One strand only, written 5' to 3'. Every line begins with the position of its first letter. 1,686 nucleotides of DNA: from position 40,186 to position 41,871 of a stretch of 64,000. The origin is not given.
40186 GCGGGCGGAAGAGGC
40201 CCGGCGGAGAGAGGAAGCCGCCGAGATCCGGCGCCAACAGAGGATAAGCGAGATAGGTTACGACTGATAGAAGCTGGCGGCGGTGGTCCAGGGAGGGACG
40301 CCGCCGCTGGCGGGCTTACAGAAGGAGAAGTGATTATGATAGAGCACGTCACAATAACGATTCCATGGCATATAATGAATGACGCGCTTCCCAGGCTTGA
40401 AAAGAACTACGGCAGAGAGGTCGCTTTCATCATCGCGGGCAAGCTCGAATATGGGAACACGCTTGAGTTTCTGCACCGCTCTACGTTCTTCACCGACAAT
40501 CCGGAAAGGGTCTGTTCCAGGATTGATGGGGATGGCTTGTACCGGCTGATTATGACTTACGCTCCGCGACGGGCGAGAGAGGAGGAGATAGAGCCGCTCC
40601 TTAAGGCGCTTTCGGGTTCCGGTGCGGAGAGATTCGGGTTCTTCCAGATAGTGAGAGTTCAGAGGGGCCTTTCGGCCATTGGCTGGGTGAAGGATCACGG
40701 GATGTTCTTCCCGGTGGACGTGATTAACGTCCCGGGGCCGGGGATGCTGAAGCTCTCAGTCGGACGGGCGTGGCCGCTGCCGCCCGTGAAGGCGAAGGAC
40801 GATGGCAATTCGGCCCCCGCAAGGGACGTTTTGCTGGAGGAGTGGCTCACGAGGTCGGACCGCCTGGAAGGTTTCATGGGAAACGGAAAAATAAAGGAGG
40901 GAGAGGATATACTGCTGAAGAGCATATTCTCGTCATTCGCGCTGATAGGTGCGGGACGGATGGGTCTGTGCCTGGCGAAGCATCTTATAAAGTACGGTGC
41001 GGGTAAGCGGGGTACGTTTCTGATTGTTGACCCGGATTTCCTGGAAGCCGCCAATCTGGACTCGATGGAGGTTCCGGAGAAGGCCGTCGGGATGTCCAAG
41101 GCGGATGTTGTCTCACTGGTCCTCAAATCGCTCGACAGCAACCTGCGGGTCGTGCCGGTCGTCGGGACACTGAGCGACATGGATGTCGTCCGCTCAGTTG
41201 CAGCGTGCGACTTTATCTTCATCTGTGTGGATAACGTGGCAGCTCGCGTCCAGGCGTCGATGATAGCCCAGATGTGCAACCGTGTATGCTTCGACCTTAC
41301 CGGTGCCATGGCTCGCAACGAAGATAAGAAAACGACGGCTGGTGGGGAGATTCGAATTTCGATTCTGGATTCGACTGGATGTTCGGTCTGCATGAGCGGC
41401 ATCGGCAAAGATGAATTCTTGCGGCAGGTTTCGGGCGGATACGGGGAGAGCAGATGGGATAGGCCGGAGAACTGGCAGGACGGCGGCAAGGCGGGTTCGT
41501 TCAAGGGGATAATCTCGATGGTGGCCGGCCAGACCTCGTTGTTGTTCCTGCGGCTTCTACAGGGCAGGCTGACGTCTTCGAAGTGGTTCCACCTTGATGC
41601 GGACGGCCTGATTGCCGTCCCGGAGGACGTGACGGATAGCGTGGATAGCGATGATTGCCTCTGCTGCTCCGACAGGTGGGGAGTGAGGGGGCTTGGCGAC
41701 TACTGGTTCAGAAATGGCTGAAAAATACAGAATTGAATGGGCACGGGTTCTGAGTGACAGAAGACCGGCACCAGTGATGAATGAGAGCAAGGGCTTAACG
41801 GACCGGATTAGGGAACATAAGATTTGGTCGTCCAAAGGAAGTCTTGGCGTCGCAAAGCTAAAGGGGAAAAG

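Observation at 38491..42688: Co-directional operon around a divergent E1/ThiF-like protein with no recognisable E2, JAMM or Gly-Gly partner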

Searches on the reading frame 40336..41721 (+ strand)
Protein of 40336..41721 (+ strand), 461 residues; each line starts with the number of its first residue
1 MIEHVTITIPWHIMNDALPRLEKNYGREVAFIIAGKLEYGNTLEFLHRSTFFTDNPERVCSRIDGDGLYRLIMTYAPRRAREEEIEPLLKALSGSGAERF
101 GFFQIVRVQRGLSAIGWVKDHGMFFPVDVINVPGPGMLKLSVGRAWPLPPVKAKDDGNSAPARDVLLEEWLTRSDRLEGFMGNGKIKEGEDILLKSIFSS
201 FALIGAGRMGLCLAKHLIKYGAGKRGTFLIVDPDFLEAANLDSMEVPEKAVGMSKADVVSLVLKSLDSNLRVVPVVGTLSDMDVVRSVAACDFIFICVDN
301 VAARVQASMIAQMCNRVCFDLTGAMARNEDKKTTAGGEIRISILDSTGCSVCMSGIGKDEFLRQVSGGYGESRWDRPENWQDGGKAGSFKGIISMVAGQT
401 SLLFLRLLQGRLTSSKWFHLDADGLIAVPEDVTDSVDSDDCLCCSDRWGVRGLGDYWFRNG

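Call 3: search_protein_families(library=pfam, max_evalue=1, proteins=[window:40336-41721:+])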
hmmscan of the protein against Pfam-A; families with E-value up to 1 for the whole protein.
window:40336-41721:+ (461 aa): 4 families
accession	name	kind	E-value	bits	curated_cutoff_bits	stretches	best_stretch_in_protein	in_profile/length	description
PF00899.27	ThiF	-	1e-16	61.2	28.1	1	197-411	19-205/238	ThiF family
PF03807.23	F420_oxidored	-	0.021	15.8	21.6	1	201-257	2-55/94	NADP oxidoreductase coenzyme F420-dependent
PF01488.26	Shikimate_DH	-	0.037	14.6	24.3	0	201-222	15-36/138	Shikimate / quinate 5-dehydrogenase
PF02254.24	TrkA_N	-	0.14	12.9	23.8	0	201-235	1-31/116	TrkA-N domain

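Call 4: search_protein_families(library=padloc, max_evalue=1, proteins=[window:40336-41721:+])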
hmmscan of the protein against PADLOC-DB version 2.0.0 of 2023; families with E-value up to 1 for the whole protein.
window:40336-41721:+ (461 aa): 23 families
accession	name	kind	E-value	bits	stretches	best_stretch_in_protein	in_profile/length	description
PDLC00829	E1-E2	-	1.4e-12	45.4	1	202-353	175-319/426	E1-E2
PDLC00842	E1-E2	-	1.7e-09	34.9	1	200-294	307-399/549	E1-E2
PDLC00855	E1-E2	-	1.3e-07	29.1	1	200-314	304-419/579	E1-E2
PDLC00848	E1-E2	-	1.1e-06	25.3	1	200-295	376-470/607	E1-E2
PDLC00853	E1-E2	-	1.2e-06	25.9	1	202-243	314-356/546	E1-E2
PDLC00828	E1-E2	-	4.4e-06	24.2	1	200-352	177-322/431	E1-E2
PDLC00826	E1-E2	-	5.6e-06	23.3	1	201-241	337-378/576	E1-E2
PDLC00840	E1-E2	-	8.1e-06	23.1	1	199-304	214-319/458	E1-E2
PDLC00847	E1-E2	-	1.5e-05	21.6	1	202-327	290-411/523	E1-E2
PDLC00841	E1-E2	-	1.7e-05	21.8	1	201-265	352-417/590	E1-E2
PDLC00854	E1-E2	-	4.4e-05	20.5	1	201-273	364-437/605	E1-E2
PDLC00835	E1-E2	-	0.00011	18.6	1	201-327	376-498/778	E1-E2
PDLC00830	E1-E2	-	0.00016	18.1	1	201-308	313-417/551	E1-E2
PDLC00850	E1-E2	-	0.0003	17.3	1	199-303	315-418/566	E1-E2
PDLC00832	E1-E2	-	0.00046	16.5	1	201-259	341-396/588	E1-E2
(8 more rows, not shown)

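Call 5: search_protein_families(library=ncbifam, max_evalue=1, proteins=[window:40336-41721:+])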
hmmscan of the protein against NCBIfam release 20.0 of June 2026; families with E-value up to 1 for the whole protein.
window:40336-41721:+ (461 aa): 13 families
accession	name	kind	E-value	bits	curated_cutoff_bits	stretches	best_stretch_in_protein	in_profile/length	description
TIGR02356.1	adenyl_thiF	equivalog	6.6e-10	38.7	275.25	1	200-315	23-136/203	thiazole biosynthesis adenylyltransferase ThiF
NF004281.0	PRK05690.1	subfamily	8.9e-10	38.2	266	1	201-329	35-159/250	molybdopterin-synthase adenylyltransferase MoeB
NF006395.0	PRK08644.1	equivalog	1.5e-07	31.3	159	1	201-305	33-134/215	sulfur carrier protein ThiS adenylyltransferase ThiF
TIGR02355.1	moeB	equivalog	1.7e-07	30.9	376.55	1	199-322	25-143/240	molybdopterin-synthase adenylyltransferase MoeB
NF006444.0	PRK08762.1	equivalog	1.6e-06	27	449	1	199-305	148-252/387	molybdopterin-synthase adenylyltransferase MoeB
NF047750.1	SAMPActivE1UbaA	equivalog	9.6e-06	25.1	450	1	189-334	26-164/270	SAMP-activating enzyme E1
NF009123.0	PRK12475.1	subfamily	0.0002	20.7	510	1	202-314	28-140/338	MoeB/ThiF family adenylyltransferase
NF058523.1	6A-MBL_cap2_3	equivalog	0.00031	19.4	320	1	200-279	300-375/665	anti-phage 6A-MBL system cap2_3 protein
NF006204.0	PRK08328.1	equivalog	0.00034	20.3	339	1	188-306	20-134/231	hypothetical protein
TIGR02354.1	thiF_fam2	equivalog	0.0032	17.4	152.2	1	188-313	11-130/200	thiamine biosynthesis protein ThiF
NF004111.0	PRK05600.1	equivalog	0.0058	15.8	437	1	203-311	46-152/371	ThiF family adenylyltransferase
NF005902.0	PRK07878.1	equivalog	0.011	14.6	647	1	203-306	47-148/392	adenylyltransferase/sulfurtransferase MoeZ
NF047379.1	photo_II_Psb32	equivalog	0.12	12.1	160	1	14-51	39-76/207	photosystem II repair protein Psb32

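Call 6: search_solved_structures(query=window:40336-41721:+, max_evalue=0.01, show_alignments=2)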
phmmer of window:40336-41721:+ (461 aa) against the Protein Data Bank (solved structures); distinct sequences matched with E-value up to 0.01: 19.
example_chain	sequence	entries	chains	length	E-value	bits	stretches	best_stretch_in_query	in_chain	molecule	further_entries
1jw9_B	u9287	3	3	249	1.1e-06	30.9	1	199-309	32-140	MOLYBDOPTERIN BIOSYNTHESIS MOEB PROTEIN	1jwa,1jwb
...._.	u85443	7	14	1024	1.7e-06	30.3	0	191-305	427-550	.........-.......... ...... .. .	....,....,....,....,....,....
6nya_A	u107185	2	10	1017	1.8e-06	30.2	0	191-305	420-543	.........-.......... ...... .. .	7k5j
3cmm_A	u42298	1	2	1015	1.8e-06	30.2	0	191-305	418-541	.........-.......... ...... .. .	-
4nnj_A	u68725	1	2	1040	1.8e-06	30.2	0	191-305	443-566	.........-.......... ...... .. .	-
5tr4_A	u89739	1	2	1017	2e-06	30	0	189-304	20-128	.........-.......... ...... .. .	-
8se9_A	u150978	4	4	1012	2.8e-06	29.6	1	199-308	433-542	Ubiquitin-like modifier-activating enzyme 7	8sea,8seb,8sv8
8oif_A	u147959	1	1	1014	2.8e-06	29.6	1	199-308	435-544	Ubiquitin-like modifier-activating enzyme 7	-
6yub_B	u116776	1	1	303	3.2e-06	29.4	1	187-312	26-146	Adenylyltransferase and sulfurtransferase uba4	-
6z6s_DDD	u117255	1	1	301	3.3e-06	29.3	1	187-312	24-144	Adenylyltransferase and sulfurtransferase uba4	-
6yuc_D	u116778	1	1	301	3.3e-06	29.3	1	187-312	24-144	Adenylyltransferase and sulfurtransferase uba4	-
6yub_A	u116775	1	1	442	6.7e-06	28.3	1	187-312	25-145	Adenylyltransferase and sulfurtransferase uba4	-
9ea4_A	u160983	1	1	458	0.0022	20.1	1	201-312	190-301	Citrobacter BubCD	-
9ea5_A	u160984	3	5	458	0.0022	20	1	201-312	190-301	Citrobacter BubCD | Citrobacter BubCD D104A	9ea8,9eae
9eav_A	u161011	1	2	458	0.0022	20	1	201-312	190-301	Citrobacter BubCD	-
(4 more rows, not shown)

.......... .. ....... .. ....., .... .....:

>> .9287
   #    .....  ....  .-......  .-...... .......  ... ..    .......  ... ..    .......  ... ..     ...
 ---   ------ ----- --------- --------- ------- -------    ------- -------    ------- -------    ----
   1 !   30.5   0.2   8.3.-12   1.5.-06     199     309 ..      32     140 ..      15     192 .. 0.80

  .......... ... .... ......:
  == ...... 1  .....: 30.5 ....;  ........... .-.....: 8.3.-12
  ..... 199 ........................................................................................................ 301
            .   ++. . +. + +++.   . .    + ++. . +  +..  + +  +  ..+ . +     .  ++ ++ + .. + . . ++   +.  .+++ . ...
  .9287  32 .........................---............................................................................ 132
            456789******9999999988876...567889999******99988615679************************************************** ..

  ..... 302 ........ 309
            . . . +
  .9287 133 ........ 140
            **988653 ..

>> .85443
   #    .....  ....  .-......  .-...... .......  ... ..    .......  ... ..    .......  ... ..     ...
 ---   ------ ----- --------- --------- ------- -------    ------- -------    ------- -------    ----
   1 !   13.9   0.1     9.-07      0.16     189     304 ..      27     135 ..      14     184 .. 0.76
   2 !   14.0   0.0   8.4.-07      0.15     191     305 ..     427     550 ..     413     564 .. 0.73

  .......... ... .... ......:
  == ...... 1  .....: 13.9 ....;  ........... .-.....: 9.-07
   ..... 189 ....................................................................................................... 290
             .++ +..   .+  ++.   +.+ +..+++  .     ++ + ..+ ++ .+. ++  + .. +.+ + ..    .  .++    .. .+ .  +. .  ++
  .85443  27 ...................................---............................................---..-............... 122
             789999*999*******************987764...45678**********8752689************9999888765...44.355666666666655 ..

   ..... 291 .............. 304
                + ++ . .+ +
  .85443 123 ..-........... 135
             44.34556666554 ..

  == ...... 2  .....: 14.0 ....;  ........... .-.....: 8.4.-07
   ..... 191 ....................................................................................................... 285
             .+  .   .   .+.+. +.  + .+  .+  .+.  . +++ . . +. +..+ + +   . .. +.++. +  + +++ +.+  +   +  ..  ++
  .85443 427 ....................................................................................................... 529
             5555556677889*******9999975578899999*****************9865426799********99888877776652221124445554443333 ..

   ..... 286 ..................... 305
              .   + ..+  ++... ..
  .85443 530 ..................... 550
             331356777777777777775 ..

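Call 7: find_homologous_proteins(query=window:40336-41721:+, max_evalue=0.001)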
Query window:40336-41721:+ (461 aa): 8 proteins with E <= 0.001 among 8000 candidates.
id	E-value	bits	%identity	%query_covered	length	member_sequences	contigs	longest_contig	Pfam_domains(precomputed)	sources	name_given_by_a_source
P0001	0.0e+0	1059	100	100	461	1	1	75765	PF00899.28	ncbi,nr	ncbi:MAG: ThiF family adenylyltransferase [Candidatus Aenigmarchaeota archaeon]|nr:ThiF family adeny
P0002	3.8e-221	753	73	100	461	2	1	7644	PF00899.28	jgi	-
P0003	1.5e-208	711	70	100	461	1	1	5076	PF00899.28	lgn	-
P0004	1.5e-99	352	41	99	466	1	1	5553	PF00899.28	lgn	-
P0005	3.2e-71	259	37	90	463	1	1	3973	PF00899.28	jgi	jgi:molybdopterin/thiamine biosynthesis adenylyltransferase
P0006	1.8e-69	253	33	100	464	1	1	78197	PF00899.28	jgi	jgi:hypothetical protein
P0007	8.3e-69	251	36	100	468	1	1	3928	PF00899.28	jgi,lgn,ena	jgi:hypothetical protein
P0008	1.8e-7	48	26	62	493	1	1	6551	PF00899.28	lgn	-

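Call 12: find_encoding_contigs(protein=P0006, flank=10000, max_places=3)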
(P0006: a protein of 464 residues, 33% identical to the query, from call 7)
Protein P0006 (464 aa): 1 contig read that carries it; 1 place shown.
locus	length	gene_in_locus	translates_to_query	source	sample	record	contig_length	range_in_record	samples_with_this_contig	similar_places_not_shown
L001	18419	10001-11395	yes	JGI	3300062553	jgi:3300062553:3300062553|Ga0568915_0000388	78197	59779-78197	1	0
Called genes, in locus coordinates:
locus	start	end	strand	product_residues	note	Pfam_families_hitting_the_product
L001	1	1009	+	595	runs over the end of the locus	PF07693:KAP_NTPase, PF13401:AAA_22 (faint)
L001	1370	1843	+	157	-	PF28083:QatB (weak)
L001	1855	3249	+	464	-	PF06508:QueC (faint)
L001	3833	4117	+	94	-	-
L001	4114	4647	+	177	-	-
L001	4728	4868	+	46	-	-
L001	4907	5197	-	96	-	-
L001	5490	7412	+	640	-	-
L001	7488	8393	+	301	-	-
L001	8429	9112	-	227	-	-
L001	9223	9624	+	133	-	-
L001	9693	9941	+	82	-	-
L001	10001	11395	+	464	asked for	PF00899:ThiF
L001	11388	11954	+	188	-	-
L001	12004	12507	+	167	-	-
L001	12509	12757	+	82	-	-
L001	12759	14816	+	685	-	PF01935:DUF87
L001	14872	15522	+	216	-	-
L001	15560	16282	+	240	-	-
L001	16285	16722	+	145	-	PF12637:TSCPD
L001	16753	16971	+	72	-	PF12728:HTH_17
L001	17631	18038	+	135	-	-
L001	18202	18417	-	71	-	?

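Call 13: find_encoding_contigs(protein=P0002, flank=10000, max_places=3)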
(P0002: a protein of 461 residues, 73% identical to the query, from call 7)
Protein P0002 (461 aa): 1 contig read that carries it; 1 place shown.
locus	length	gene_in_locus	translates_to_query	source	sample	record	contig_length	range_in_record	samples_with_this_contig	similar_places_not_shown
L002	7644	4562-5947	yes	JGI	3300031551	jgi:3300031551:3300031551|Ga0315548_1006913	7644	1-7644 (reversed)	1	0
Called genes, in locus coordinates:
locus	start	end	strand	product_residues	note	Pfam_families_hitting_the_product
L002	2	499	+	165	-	?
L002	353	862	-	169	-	-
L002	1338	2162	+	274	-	PF01381:HTH_3, PF12844:HTH_19, PF13443:HTH_26, PF13560:HTH_31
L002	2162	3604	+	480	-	-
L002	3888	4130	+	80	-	-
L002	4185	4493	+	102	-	-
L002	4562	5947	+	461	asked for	PF00899:ThiF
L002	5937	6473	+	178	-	-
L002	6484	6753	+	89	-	-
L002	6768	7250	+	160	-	-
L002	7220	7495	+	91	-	-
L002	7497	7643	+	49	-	?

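Call 14: find_encoding_contigs(protein=P0004, flank=10000, max_places=3)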
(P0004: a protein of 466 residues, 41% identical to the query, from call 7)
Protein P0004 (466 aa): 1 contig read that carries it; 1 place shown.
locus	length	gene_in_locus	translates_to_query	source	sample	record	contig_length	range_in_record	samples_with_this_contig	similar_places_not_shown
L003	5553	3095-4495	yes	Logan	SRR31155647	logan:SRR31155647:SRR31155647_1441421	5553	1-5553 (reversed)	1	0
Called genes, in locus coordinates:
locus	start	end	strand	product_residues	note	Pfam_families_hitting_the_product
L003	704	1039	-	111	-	-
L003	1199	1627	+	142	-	-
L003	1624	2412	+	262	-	-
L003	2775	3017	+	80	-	-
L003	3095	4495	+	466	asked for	PF00899:ThiF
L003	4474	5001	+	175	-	-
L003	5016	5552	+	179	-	?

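Call 15: find_encoding_contigs(protein=P0003, flank=10000, max_places=3)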
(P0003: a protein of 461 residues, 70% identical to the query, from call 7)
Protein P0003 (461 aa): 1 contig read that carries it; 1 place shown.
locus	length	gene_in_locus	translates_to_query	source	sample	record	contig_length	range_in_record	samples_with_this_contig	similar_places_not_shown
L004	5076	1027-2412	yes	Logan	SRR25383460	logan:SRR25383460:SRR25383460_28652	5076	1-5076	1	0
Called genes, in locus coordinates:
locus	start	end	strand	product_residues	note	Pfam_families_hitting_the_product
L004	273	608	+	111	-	-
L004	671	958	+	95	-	-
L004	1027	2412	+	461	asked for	PF00899:ThiF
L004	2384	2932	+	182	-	-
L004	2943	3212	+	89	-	-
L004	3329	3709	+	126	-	-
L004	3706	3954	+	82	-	-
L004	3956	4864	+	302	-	PF01935:DUF87 (weak)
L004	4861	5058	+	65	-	-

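Call 16: find_encoding_contigs(protein=P0005, flank=10000, max_places=3)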
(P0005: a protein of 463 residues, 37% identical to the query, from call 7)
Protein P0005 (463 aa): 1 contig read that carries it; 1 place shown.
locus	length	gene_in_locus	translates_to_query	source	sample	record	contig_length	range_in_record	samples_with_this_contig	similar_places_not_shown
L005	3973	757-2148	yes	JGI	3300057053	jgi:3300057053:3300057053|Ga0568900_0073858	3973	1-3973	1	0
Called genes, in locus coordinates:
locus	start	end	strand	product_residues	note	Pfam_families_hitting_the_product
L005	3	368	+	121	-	?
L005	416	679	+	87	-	-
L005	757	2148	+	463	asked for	PF00899:ThiF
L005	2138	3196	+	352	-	-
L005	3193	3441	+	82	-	-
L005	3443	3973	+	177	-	?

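Call 17: find_encoding_contigs(protein=P0007, flank=10000, max_places=3)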
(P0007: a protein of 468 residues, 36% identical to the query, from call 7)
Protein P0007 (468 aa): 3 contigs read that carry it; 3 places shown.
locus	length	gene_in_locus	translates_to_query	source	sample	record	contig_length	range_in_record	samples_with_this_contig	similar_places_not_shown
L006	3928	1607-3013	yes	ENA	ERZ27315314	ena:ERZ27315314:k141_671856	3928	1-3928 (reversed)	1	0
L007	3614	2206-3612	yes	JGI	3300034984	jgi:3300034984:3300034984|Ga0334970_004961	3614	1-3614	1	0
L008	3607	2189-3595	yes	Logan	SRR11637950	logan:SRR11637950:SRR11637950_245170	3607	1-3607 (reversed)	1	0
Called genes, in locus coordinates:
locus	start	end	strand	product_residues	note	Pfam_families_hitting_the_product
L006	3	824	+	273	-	?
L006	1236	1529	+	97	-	-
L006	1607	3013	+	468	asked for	PF00899:ThiF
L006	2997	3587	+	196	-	-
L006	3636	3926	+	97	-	?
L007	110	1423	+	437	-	PF14559:TPR_19 (faint), PF00515:TPR_1 (faint), PF13424:TPR_12 (faint)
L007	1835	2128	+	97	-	-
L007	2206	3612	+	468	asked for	PF00899:ThiF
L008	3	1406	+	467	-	?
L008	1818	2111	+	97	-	-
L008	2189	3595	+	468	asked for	PF00899:ThiF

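Call 23: search_protein_families(library=pfam, max_evalue=0.1, proteins=[L001:5490-7412:+, L001:7488-8393:+, L001:8429-9112:-, L001:9223-9624:+, L001:9693-9941:+, L001:11388-11954:+, L001:12004-12507:+, L001:12509-12757:+, L001:12759-14816:+, L001:14872-15522:+])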
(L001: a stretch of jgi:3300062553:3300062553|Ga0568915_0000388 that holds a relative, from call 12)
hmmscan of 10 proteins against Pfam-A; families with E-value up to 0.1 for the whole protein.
L001:5490-7412:+ (640 aa): 2 families
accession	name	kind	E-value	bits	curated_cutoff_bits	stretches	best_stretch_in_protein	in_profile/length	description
PF06422.18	PDR_CDR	-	0.047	14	20.5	0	339-363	43-67/92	CDR ABC transporter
PF01435.24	Peptidase_M48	-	0.048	13.9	20.3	0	502-522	56-77/186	Peptidase family M48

L001:7488-8393:+ (301 aa): 0 families

L001:8429-9112:- (227 aa): 0 families

L001:9223-9624:+ (133 aa): 0 families

L001:9693-9941:+ (82 aa): 0 families

L001:11388-11954:+ (188 aa): 2 families
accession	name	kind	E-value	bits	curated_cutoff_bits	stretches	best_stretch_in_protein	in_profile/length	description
PF03030.21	H_PPase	-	0.057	12.5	29.7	1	39-147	232-322/645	Inorganic H+ pyrophosphatase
PF13567.11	DUF4131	-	0.075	13.2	31.6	1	129-178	8-56/165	Domain of unknown function (DUF4131)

L001:12004-12507:+ (167 aa): 0 families

L001:12509-12757:+ (82 aa): 0 families

L001:12759-14816:+ (685 aa): 13 families
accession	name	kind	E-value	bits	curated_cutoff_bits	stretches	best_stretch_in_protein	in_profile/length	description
PF01935.23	DUF87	-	1.2e-11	45.6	23.2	1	93-156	23-84/220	Helicase HerA, central domain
PF05872.18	HerA_C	-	0.00032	19.9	22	0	98-153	26-81/502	Helicase HerA-like C-terminal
PF19044.6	P-loop_TraG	-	0.00079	18.6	25.8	1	95-137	31-73/413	TraG P-loop domain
PF05729.18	NACHT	-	0.0026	18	26.7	1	96-120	3-27/167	NACHT domain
PF00005.33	ABC_tran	-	0.0052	17.8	25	1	95-115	13-33/137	ABC transporter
PF20720.3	nSTAND3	-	0.0082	16.3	27.2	1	94-128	18-52/155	Novel STAND NTPase 3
PF01978.25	TrmB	-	0.023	15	25.6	0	498-524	29-55/68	Sugar-specific transcriptional regulator TrmB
PF03308.22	MeaB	-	0.026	14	23.1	1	92-129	29-69/273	Methylmalonyl Co-A mutase-associated GTPase MeaB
PF10412.15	TrwB_AAD_bind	-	0.032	13.5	20.5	0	94-143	16-62/387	Type IV secretion-system coupling protein DNA-binding domain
PF01580.24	FtsK_SpoIIIE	-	0.041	13.8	24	0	87-113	33-59/221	FtsK/SpoIIIE family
PF05673.19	DUF815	-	0.041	13.5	23.8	1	91-125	51-85/249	Protein of unknown function (DUF815)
PF13191.12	AAA_16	-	0.042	14.8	32.6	0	94-140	25-73/167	AAA ATPase domain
PF01443.25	Viral_helicase1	-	0.074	13.3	21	0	98-115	3-20/228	Viral superfamily 1 RNA helicase core domain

L001:14872-15522:+ (216 aa): 0 families

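Call 31: find_homologous_proteins(query=A1, max_evalue=0.001)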
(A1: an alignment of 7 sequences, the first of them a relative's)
Query A1 (7 sequences) (461 aa, profile of the alignment): 8 proteins with E <= 0.001 among 8000 candidates.
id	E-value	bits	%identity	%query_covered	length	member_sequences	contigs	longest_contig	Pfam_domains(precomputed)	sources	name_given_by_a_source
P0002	1.1e-226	771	73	100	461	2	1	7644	PF00899.28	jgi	-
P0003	3.0e-222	756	70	100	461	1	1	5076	PF00899.28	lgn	-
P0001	3.0e-220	749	100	100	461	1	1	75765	PF00899.28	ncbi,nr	ncbi:MAG: ThiF family adenylyltransferase [Candidatus Aenigmarchaeota archaeon]|nr:ThiF family adeny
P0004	9.6e-218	741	41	99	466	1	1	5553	PF00899.28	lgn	-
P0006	2.1e-211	720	33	100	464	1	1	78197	PF00899.28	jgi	jgi:hypothetical protein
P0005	3.1e-211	720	37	90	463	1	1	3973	PF00899.28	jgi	jgi:molybdopterin/thiamine biosynthesis adenylyltransferase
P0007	1.0e-206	705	36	100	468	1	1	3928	PF00899.28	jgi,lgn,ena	jgi:hypothetical protein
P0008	7.6e-12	62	26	62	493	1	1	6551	PF00899.28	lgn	-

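Call 42: predict_structure(alignment_id=A1)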
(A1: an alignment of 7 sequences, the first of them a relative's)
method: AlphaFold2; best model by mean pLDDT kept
length: 461 residues; sequences in the alignment: 7
mean_pLDDT: 71.8   pTM: 0.77
mean pLDDT of the five models: 71.8, 64.2, 63.1, 58.8, 56.6
residues with pLDDT >= 90: 94; 70-90: 219; 50-70: 40; < 50: 108
segments of 3 or more residues with pLDDT < 50: 152-166, 172-185, 346-386, 424-461
pLDDT, mean of each block of 10 residues (from residue 1): 87 89 87 86 88 84 74 89 86 78 84 87 88 86 80 38 45 46 56 84 92 90 91 87 78 93 89 91 90 88 76 88 69 71 57 34 31 31 49 80 83 73 39 33 31 30 28
secondary structure, 60 per line:
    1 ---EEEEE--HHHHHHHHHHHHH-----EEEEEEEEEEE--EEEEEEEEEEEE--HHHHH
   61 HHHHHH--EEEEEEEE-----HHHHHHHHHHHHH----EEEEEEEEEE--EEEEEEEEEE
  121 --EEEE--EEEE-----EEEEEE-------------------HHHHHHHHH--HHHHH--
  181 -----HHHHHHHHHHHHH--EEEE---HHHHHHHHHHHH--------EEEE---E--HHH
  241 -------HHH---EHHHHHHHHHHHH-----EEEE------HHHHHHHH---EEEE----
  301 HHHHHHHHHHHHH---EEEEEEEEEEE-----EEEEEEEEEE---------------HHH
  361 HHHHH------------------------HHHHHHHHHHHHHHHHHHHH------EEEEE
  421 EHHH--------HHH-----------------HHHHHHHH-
elements in order: E4-8 H11-23 E29-39 E42-53 H56-66 E69-76 H82-94 E99-108 E111-120 E123-126 E129-132 E138-143 H163-171 H174-178 H186-198 E201-204 H208-219 E228-231 H255-266 E272-275 H282-289 E293-296 H301-313 E317-327 E333-342 H358-365 H390-409 E416-421 H453-460
